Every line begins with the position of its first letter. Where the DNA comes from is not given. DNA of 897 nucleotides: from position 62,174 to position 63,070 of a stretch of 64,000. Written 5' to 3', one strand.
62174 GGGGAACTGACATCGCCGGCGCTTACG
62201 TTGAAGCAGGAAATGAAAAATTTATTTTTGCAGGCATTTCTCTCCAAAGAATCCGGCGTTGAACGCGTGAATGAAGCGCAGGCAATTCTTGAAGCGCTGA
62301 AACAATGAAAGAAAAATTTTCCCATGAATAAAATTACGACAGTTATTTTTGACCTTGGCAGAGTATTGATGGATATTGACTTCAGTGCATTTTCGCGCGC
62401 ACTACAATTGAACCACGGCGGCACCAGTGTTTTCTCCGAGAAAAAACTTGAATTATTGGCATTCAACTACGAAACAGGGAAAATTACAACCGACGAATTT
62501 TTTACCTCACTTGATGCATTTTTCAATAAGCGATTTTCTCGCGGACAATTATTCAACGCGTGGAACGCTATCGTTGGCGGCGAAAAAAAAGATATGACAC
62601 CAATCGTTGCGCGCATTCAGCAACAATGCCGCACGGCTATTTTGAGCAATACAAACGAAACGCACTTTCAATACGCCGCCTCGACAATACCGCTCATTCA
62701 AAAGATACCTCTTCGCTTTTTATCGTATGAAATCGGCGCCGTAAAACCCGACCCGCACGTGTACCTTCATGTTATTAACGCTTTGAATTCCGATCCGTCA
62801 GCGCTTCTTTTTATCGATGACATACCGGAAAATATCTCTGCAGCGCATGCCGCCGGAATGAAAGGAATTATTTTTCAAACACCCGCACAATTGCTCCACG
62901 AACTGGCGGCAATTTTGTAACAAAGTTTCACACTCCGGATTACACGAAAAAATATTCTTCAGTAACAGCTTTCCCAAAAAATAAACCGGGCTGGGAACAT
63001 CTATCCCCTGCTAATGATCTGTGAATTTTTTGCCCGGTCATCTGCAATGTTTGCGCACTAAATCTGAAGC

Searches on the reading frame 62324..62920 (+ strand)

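Call 19: search_protein_families(library=pfam, proteins=[window:62324-62920:+], max_evalue=0.00001)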
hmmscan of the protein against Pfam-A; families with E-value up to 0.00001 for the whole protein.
window:62324-62920:+ (198 aa): 2 families
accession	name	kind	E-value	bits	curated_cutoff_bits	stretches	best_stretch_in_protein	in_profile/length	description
PF00702.32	Hydrolase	-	9.8e-11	42.8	26.4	1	88-178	100-191/191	haloacid dehalogenase-like hydrolase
PF13419.12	HAD_2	-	1.6e-09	38.5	23.8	1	72-182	61-176/178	Haloacid dehalogenase-like hydrolase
